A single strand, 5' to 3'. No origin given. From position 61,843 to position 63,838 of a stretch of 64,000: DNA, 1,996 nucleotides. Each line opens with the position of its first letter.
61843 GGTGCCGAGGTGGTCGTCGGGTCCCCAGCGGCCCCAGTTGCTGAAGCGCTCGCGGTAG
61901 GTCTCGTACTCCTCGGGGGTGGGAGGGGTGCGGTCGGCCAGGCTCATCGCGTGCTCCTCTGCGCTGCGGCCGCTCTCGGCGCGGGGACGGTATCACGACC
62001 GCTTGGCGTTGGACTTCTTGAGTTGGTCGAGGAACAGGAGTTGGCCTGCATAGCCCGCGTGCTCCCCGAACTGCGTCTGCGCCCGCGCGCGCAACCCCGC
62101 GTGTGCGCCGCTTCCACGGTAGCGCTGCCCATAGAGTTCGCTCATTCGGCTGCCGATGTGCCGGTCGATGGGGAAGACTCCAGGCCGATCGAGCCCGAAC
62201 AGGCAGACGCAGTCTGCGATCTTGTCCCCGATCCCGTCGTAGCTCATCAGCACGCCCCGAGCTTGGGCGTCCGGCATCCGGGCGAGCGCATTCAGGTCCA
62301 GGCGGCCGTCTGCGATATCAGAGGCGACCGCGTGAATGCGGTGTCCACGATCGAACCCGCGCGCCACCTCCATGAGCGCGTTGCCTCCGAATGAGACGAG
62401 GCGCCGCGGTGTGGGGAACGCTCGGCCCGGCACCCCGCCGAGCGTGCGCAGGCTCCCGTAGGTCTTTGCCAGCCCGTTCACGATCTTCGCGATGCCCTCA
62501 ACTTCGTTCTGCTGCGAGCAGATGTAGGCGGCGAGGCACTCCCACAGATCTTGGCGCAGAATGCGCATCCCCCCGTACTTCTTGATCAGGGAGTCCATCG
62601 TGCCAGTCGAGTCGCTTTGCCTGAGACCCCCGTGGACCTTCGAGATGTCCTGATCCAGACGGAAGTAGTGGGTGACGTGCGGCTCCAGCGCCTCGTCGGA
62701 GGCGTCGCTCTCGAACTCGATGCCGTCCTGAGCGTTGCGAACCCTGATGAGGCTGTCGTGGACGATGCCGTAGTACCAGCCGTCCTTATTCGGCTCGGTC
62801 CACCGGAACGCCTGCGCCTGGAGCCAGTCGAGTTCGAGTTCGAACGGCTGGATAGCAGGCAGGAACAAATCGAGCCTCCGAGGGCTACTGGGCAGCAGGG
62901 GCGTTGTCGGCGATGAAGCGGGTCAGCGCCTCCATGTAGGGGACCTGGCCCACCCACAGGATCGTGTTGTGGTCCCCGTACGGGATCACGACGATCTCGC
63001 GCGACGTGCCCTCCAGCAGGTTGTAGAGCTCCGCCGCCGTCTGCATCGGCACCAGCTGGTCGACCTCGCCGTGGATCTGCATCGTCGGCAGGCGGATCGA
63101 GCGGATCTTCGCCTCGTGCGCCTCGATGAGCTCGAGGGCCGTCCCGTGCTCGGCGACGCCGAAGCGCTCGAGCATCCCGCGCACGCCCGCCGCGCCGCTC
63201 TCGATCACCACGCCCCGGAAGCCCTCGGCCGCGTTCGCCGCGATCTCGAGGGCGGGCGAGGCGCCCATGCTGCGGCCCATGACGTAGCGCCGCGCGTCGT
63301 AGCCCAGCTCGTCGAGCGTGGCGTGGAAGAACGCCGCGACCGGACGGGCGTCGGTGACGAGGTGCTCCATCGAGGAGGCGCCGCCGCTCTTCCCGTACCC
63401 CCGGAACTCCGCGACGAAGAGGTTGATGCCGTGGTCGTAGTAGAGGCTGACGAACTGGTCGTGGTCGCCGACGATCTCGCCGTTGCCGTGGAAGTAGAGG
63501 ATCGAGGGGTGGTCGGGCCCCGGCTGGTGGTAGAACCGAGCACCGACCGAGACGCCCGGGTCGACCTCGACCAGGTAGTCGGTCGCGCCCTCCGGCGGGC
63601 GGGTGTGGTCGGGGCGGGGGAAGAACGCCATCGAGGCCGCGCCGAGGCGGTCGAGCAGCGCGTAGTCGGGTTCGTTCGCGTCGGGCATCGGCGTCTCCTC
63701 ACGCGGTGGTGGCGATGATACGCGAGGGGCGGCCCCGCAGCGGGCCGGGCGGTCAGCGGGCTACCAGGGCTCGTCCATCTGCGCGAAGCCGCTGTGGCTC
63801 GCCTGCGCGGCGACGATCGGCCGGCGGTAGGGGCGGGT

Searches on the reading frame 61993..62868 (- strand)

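Call 57: search_protein_families(library=pfam, proteins=[window:61993-62868:-], max_evalue=0.00001)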
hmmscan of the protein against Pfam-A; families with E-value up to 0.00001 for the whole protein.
window:61993-62868:- (291 aa): 1 family
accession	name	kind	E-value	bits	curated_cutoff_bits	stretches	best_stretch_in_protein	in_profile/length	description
PF07934.18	OGG_N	-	3.3e-17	63.2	23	1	9-112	9-115/115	8-oxoguanine DNA glycosylase, N-terminal domain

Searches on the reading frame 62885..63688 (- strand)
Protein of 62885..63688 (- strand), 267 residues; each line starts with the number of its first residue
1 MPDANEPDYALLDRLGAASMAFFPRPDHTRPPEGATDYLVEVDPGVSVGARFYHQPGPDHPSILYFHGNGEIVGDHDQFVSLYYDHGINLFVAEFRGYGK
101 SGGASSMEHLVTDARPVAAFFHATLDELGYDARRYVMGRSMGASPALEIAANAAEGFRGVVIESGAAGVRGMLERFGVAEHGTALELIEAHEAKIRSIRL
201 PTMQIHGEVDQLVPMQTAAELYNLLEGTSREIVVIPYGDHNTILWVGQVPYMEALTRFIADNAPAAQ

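Call 57: search_protein_families(library=pfam, proteins=[window:62885-63688:-], max_evalue=0.00001)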
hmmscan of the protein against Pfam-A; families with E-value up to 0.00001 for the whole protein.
window:62885-63688:- (267 aa): 2 families
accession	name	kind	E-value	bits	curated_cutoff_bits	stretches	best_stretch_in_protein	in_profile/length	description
PF12146.15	Hydrolase_4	-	7.4e-17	61.9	27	1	62-171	6-115/239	Serine aminopeptidase, S33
PF00561.26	Abhydrolase_1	-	8.4e-09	35.9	25.8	0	61-165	1-102/245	alpha/beta hydrolase fold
